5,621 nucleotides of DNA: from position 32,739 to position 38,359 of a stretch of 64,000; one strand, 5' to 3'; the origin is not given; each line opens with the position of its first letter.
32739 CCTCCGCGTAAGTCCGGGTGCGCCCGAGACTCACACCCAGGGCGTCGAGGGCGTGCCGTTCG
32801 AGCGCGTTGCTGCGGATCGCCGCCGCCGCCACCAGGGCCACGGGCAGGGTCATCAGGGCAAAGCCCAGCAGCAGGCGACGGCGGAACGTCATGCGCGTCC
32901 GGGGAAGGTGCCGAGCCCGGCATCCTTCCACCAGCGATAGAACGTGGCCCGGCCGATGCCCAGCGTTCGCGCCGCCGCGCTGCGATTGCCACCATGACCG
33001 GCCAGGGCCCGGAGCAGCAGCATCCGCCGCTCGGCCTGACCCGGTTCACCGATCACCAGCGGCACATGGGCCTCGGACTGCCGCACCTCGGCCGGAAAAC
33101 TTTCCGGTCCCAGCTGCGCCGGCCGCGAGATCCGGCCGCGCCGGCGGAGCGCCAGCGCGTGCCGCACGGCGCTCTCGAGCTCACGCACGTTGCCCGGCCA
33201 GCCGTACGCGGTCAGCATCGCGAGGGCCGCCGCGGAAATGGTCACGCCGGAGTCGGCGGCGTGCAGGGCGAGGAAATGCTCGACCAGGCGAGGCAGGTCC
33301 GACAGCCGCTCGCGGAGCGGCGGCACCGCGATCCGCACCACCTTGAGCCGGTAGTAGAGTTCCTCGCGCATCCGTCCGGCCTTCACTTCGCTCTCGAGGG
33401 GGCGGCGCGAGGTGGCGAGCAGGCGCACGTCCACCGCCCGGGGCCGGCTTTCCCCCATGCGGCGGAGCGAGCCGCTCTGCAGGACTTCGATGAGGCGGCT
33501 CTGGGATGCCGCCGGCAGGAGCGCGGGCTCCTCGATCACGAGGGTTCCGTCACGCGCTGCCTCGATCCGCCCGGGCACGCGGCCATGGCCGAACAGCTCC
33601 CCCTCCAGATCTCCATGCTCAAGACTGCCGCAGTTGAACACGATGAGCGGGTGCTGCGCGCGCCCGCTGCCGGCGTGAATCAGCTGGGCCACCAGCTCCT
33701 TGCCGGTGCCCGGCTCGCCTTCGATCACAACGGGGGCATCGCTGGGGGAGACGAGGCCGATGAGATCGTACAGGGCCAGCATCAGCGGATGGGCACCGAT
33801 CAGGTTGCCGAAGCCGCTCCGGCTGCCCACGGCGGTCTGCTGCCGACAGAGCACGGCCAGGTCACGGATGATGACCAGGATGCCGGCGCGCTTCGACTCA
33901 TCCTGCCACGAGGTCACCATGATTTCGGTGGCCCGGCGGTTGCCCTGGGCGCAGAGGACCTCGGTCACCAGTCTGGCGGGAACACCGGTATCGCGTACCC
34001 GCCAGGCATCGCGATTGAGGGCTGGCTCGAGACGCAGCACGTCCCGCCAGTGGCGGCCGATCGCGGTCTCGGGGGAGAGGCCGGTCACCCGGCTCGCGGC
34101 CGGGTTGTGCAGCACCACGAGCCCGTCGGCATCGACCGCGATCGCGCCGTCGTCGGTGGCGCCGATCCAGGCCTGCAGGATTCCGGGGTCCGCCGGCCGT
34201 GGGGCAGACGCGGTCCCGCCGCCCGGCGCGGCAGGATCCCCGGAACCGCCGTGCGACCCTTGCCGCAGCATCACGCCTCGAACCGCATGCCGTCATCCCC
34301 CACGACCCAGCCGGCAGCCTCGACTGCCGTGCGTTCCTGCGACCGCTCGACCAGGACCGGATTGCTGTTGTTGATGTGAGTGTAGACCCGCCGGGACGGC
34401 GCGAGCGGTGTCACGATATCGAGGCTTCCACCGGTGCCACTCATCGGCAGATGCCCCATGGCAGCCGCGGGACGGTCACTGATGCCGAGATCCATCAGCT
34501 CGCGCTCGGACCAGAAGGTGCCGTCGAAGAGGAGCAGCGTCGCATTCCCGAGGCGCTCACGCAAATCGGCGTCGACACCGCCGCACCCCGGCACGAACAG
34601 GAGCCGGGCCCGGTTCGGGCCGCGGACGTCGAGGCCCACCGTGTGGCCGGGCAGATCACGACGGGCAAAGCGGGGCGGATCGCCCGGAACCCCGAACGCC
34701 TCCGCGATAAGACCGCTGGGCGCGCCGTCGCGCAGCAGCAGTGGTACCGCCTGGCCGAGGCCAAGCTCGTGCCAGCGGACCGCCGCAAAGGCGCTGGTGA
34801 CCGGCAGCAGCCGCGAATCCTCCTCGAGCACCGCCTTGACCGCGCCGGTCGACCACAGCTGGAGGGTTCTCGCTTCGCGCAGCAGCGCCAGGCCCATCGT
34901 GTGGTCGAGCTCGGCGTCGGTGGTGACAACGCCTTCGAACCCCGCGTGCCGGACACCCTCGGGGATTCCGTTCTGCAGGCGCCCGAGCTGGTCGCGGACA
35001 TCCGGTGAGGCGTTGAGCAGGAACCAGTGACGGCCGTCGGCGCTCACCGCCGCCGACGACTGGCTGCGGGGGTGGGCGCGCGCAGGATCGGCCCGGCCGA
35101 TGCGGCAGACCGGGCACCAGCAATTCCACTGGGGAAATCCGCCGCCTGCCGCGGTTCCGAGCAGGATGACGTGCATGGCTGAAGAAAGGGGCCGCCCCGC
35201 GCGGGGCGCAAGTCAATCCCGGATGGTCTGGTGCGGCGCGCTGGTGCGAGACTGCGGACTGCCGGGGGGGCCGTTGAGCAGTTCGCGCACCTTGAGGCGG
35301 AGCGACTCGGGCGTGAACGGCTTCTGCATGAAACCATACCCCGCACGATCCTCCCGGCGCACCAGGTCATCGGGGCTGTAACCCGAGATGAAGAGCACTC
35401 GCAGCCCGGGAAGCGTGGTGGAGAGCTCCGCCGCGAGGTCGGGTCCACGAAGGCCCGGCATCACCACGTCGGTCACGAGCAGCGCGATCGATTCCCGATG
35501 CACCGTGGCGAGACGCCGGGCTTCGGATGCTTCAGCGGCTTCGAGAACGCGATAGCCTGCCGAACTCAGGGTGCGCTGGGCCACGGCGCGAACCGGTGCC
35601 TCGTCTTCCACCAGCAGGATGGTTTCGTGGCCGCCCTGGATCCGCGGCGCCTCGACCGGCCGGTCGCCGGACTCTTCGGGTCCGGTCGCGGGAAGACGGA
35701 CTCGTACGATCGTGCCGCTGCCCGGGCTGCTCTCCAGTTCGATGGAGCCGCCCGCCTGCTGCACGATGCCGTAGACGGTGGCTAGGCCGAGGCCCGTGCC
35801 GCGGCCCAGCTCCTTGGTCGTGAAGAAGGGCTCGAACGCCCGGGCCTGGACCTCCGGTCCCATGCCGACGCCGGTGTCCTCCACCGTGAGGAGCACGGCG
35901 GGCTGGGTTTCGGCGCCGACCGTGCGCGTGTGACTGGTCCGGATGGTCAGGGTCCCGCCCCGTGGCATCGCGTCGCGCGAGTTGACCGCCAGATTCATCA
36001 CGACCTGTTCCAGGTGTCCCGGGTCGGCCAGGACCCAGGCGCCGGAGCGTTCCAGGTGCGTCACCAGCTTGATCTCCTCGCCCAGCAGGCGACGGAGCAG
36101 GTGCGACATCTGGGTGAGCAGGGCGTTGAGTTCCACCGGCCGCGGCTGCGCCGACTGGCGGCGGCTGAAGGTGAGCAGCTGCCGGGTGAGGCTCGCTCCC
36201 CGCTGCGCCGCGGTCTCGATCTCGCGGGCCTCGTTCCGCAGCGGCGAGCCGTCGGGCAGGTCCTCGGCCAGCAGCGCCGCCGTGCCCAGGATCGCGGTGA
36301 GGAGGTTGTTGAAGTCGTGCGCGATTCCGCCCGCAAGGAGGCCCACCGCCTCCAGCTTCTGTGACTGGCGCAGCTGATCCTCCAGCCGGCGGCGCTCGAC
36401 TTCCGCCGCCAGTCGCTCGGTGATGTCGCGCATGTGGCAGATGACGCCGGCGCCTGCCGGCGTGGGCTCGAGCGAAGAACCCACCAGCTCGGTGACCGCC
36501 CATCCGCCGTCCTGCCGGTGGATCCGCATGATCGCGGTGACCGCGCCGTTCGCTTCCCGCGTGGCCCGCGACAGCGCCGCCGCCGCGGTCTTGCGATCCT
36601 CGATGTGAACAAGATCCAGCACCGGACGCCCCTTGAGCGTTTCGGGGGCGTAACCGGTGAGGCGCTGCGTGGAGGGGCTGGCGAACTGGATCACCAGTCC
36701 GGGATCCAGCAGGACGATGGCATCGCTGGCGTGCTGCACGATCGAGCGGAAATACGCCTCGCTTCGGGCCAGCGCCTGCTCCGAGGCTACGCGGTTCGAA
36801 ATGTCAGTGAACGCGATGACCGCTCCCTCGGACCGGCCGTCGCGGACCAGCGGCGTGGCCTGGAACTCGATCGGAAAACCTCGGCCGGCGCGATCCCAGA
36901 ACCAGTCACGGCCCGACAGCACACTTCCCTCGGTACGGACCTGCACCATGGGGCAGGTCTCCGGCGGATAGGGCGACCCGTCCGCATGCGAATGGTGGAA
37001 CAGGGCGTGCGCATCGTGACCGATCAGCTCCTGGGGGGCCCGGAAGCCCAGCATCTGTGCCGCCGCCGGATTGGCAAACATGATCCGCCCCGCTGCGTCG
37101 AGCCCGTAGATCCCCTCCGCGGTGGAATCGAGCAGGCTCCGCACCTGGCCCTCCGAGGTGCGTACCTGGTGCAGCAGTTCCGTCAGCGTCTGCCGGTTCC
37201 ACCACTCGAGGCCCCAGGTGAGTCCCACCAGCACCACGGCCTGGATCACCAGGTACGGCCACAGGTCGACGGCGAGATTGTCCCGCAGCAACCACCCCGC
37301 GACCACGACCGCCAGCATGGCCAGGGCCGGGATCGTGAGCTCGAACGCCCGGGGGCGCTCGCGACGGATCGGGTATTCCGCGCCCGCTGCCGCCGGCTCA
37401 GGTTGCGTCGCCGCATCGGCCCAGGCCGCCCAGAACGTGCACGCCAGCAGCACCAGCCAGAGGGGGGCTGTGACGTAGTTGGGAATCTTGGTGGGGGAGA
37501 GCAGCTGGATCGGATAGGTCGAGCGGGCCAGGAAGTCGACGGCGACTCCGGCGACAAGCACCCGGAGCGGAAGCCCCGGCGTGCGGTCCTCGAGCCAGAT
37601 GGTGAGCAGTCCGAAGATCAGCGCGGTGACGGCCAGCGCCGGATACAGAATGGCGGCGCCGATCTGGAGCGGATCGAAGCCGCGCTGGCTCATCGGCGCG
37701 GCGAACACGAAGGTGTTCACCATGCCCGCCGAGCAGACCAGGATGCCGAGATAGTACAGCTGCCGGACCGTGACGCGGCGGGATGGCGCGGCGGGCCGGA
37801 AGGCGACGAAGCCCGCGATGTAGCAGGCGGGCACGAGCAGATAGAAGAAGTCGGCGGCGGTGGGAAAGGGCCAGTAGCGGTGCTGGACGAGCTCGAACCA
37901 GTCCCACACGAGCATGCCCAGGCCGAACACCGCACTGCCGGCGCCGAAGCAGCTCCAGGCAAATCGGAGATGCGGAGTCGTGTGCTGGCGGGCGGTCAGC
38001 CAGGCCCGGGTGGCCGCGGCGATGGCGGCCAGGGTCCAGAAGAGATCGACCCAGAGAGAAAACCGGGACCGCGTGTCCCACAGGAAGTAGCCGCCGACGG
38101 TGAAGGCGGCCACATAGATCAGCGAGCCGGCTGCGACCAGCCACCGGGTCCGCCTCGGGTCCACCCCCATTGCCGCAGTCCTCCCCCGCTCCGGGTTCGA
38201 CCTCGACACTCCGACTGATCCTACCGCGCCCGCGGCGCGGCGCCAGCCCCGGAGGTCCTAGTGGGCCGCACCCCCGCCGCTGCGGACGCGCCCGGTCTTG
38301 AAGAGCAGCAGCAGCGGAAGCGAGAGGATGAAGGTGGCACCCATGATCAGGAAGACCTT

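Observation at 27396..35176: PQQ locus interrupted by a translationally coupled regulator cassette: pqqB - PAS/AAA+ - HK - NtrC-RR - (promoter) - pqqA - pqqCDE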

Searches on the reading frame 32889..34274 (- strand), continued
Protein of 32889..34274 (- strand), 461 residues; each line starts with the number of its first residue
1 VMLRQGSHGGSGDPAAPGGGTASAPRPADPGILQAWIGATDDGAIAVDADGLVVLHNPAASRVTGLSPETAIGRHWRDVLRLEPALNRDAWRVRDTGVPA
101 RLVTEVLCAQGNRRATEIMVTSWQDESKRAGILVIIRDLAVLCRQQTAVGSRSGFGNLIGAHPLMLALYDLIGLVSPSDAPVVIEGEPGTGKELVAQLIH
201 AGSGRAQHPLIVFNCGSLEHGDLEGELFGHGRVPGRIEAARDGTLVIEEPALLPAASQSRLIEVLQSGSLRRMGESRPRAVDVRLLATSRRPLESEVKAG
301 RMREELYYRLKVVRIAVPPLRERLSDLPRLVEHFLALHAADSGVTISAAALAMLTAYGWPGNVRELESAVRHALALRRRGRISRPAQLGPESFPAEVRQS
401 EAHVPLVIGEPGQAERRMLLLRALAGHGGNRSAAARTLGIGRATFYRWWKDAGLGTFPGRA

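Call 51: find_encoding_contigs(protein=P0016, flank=8000, max_places=1)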
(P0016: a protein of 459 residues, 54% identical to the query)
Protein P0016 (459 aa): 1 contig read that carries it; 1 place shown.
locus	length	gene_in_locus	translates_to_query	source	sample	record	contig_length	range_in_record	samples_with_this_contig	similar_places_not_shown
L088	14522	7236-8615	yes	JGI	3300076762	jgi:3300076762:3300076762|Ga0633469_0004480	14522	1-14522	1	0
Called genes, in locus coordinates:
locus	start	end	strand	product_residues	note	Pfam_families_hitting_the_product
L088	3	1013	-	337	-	?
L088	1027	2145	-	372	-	PF07719:TPR_2 (faint), PF12895:ANAPC3 (faint), PF13424:TPR_12 (faint), PF13428:TPR_14 (faint), PF00515:TPR_1 (faint), PF13181:TPR_8 (faint), PF13432:TPR_16 (weak), PF14559:TPR_19, +3 more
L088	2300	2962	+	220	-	PF00440:TetR_N, PF16859:TetR_C_11, PF14246:TetR_C_7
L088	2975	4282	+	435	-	PF02321:OEP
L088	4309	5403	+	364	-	PF25963:Beta-barrel_AAEA (faint), PF25917:BSH_RND, PF25919:BSH_CusB (weak), PF25876:HH_MFP_RND (faint), PF25954:Beta-barrel_RND_2, PF25990:Beta-barrel_YknX (weak)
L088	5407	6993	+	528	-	PF00083:Sugar_tr, PF07690:MFS_1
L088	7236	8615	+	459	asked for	PF00989:PAS, PF08448:PAS_4, PF00158:Sigma54_activat, PF14532:Sigma54_activ_2, PF01078:Mg_chelatase (faint), PF25601:AAA_lid_14, PF02954:HTH_8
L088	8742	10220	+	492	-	PF00672:HAMP, PF00512:HisKA, PF02518:HATPase_c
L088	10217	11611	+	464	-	PF00072:Response_reg, PF00158:Sigma54_activat, PF14532:Sigma54_activ_2, PF00004:AAA (weak), PF07728:AAA_5, PF25601:AAA_lid_14, PF02954:HTH_8, PF13556:HTH_30 (weak)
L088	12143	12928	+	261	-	PF12706:Lactamase_B_2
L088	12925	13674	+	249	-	PF03070:TENA_THI-4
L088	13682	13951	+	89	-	PF05402:PqqD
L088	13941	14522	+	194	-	?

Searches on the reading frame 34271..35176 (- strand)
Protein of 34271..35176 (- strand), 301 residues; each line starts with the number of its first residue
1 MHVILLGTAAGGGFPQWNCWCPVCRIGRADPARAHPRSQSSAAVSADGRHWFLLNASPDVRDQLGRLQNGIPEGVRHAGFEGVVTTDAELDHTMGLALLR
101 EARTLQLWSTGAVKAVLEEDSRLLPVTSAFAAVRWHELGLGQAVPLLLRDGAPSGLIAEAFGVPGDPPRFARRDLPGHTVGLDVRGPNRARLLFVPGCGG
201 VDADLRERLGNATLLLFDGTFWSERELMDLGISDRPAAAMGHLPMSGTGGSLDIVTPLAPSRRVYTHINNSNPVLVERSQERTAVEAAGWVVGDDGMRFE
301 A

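Call 7: search_protein_families(library=pfam, proteins=[window:34271-35176:-])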
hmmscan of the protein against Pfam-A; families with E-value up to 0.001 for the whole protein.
window:34271-35176:- (301 aa): 1 family
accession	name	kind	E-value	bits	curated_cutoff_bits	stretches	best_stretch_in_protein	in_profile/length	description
PF12706.13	Lactamase_B_2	-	2.7e-29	102.6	27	1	50-268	1-200/200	Beta-lactamase superfamily domain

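Call 8: search_protein_families(library=ncbifam, proteins=[window:34271-35176:-])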
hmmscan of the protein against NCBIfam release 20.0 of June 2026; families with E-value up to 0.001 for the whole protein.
window:34271-35176:- (301 aa): 4 families
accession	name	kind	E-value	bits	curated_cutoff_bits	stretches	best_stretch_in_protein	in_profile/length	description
TIGR02108.2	PQQ_syn_pqqB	equivalog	1.1e-98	330.3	245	1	3-300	2-297/298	pyrroloquinoline quinone biosynthesis protein PqqB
NF002553.0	PRK02113.1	equivalog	1e-07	31.7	386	1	1-101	1-88/252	MBL fold metallo-hydrolase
NF038231.1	MBL_Geo_Pelo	equivalog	2.5e-06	27.3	360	1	3-103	2-89/250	GPMC system MBL fold metallohydrolase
TIGR03307.1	PhnP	equivalog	6.9e-05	22.3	272.25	1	1-100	1-87/249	phosphonate metabolism protein PhnP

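Call 14: find_related_loci(query=window:34271-35176:-, collection=genome_contigs, flank=10000)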
Query window:34271-35176:- (301 aa) in genome_contigs; peptide patterns used: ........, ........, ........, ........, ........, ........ (x = any residue, [..] = any of these).
582 stretches matched a pattern; 363 encode a relative of the query (tblastn E <= 1e-3); the best 80 are kept; 80 distinct loci.
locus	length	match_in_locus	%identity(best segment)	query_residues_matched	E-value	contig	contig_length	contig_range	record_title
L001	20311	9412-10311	76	1-300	3e-148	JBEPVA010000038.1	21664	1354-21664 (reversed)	MAG: Gemmatimonadota bacterium isolate 22E.metabat2_refined.046 NODE_2002_length_21664_cov_6.814013, whole genome shotgu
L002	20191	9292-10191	75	1-300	2e-146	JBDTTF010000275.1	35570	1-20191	MAG: Gemmatimonadota bacterium isolate cluster3_bin.29 NODE_3315_length_35570_cov_16.942531, whole genome shotgun sequen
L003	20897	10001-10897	73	1-300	5e-139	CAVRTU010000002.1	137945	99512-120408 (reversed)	MAG: uncultured Gemmatimonadales bacterium isolate MFD02809.bin.4.106 genome assembly, contig: contig_148090, whole geno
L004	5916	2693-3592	66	1-300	2e-125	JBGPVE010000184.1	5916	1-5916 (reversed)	MAG: Gemmatimonadota bacterium isolate OBJ1_062018_110_25 k141_824694_length_5916_cov_10.9946, whole genome shotgun sequ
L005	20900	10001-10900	66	1-299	7e-125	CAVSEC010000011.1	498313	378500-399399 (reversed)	MAG: uncultured Gemmatimonadales bacterium isolate MFD02134.bin.2.180 genome assembly, contig: contig_41996, whole genom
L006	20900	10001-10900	66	1-299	3e-124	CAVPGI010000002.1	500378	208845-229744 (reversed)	MAG: uncultured Gemmatimonadales bacterium isolate MFD10007.bin.2.175 genome assembly, contig: contig_21899, whole genom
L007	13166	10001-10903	66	1-300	6e-124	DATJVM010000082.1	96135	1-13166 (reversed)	MAG TPA_asm: Gemmatimonadales bacterium isolate SMAG_U15073 k141_4344950, whole genome shotgun sequence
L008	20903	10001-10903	65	1-300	1e-123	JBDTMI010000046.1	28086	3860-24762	MAG: Gemmatimonadales bacterium isolate cluster3_bin.122 NODE_5198_length_28086_cov_69.570440, whole genome shotgun sequ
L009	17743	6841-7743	67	1-300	2e-123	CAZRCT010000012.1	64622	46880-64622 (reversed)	MAG TPA_asm: uncultured Gemmatimonadaceae bacterium isolate SRP173033_co1_338 genome assembly, contig: NODE_562_length_6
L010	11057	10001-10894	67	1-299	1e-123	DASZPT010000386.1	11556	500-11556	MAG TPA_asm: Gemmatimonadales bacterium isolate SMAG_U5978 k141_180967, whole genome shotgun sequence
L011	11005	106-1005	65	1-299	4e-123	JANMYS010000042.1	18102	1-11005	MAG: Gemmatimonadota bacterium isolate OTE_8_metabat_20 OTE_8_k141_386437, whole genome shotgun sequence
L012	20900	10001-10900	66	1-299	4e-123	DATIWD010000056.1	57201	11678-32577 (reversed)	MAG TPA_asm: Gemmatimonadales bacterium isolate SMAG_U15214 k141_3236227, whole genome shotgun sequence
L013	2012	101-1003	66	1-300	5e-131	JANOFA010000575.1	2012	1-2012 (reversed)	MAG: Gemmatimonadota bacterium isolate SOY_65_concoct_383_sub SOY_65_k141_1832304, whole genome shotgun sequence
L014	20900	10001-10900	66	1-299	5e-123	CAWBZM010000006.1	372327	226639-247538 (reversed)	MAG: uncultured Gemmatimonadales bacterium isolate MFD05442.bin.2.228 genome assembly, contig: contig_43768, whole genom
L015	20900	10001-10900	65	1-299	7e-123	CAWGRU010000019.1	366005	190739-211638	MAG: uncultured Gemmatimonadales bacterium isolate MFD05942.bin.1.100 genome assembly, contig: contig_97171, whole genom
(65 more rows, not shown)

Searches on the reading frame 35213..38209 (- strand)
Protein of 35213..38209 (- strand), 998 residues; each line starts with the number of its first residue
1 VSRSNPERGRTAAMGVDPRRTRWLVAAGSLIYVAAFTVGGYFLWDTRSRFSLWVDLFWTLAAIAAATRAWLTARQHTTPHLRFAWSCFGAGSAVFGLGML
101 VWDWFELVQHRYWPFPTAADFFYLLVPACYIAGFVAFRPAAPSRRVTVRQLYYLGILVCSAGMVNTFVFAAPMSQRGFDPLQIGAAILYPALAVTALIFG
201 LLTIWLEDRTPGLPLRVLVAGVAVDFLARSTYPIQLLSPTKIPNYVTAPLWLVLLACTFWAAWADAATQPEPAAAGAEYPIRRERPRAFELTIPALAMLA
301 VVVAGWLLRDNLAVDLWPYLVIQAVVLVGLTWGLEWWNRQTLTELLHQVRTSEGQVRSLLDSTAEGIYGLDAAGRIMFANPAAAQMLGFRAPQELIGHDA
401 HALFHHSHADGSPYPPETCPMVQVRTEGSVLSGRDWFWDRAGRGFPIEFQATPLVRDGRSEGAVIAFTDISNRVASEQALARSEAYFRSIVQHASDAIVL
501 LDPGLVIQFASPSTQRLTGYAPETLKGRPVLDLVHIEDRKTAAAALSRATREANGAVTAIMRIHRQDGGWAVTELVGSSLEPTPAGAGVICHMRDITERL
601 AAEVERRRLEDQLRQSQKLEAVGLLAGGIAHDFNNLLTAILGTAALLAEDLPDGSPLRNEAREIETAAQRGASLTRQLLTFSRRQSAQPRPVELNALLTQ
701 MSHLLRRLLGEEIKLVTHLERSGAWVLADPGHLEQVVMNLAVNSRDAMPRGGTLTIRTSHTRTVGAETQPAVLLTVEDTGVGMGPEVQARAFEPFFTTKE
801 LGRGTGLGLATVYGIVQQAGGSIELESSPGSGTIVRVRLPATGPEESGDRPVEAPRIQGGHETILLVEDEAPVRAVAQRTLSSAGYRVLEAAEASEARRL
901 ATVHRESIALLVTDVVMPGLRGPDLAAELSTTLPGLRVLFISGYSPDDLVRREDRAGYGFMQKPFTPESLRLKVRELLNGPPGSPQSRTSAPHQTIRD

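Call 7: search_protein_families(library=pfam, proteins=[window:35213-38209:-])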
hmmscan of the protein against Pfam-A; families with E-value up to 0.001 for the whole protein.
window:35213-38209:- (998 aa): 10 families
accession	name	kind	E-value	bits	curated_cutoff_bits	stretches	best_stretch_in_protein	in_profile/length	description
PF00989.32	PAS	-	2.3e-23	82.8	22.6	2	486-596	2-113/113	PAS fold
PF02518.31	HATPase_c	-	6.5e-23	81.7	26.4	1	729-842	2-110/111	Histidine kinase-, DNA gyrase B-, and HSP90-like ATPase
PF08448.16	PAS_4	-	2.1e-20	73.4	23.1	2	492-599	2-108/110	PAS fold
PF13426.13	PAS_9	-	8.4e-18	65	27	2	366-471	3-102/103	PAS domain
PF00072.30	Response_reg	-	1.7e-15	57.6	30.2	1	864-974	1-110/111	Response regulator receiver domain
PF13188.13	PAS_8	-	5.3e-14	52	21.8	2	356-401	3-47/65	PAS domain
PF08447.18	PAS_3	-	3.3e-11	43.8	25.6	1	509-577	3-72/89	PAS fold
PF00512.31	HisKA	-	4.2e-09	36.8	26.9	1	624-686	4-65/66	His Kinase A (phospho-acceptor) domain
PF12860.13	PAS_7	-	4.2e-07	30.6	27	1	360-478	1-115/115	PAS fold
PF10090.15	HPTransfase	-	0.00056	20.1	22.9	0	736-760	35-59/123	Histidine phosphotransferase C-terminal domain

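Call 8: search_protein_families(library=ncbifam, proteins=[window:35213-38209:-])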
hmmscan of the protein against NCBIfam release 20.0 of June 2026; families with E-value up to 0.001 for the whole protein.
window:35213-38209:- (998 aa): 110 families (the best 25 are shown)
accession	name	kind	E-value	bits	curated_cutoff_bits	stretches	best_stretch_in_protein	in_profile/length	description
NF046020.1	HisKinCckABruc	equivalog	1.9e-116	390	1000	1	469-979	330-868/868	cell cycle histidine kinase CckA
NF046026.1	HisKinCckACaul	equivalog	9.9e-99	331.3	1000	1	605-978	285-676/678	cell cycle histidine kinase CckA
NF010076.0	PRK13557.1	subfamily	2e-94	317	631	1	507-983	55-538/540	histidine kinase famiy protein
NF010411.0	PRK13837.1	equivalog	7.5e-76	255.8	647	1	556-980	390-814/828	two-component system VirA-like sensor kinase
NF008468.0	PRK11360.1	equivalog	2e-66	224.7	646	2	478-843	261-610/616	two-component system sensor histidine kinase AtoS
NF052573.1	HisKinEspAMyxo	equivalog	6.5e-62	209.6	1400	1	467-943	240-714/755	serine histidine kinase EspA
NF052574.1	HisKinEspCMyxo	equivalog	2.1e-52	178.4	1200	1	505-977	308-782/785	serine histidine kinase EspC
NF007688.0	PRK10364.1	equivalog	2.6e-42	145.2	479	1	605-842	223-452/460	two-component system sensor histidine kinase ZraS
NF047466.1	hybrid_RR_LvrB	exception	4.6e-41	141.2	500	1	589-841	119-376/377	hybrid histidine kinase/response regulator LvrB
NF041777.1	sens_FixL_Rhizob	equivalog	3.9e-39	134.6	850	1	466-842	104-482/485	sensor protein FixL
TIGR02956.1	TMAO_torS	equivalog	5.6e-33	114.1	676.5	1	629-980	471-822/967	TMAO reductase system sensor histidine kinase/response regulator TorS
TIGR00229.1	sensory_box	domain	3.3e-32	111.3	22.9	2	482-603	2-123/126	PAS domain S-box protein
NF046044.1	PnpS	equivalog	1.1e-31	110.2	400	1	477-840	47-390/390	two-component system histidine kinase PnpS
NF008293.1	PRK11073.1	equivalog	7e-30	104.4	240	1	488-840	10-346/349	nitrogen regulation protein NR(II)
NF038348.1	T2SS_HK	subfamily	1.4e-29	103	450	1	674-841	414-573/574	histidine kinase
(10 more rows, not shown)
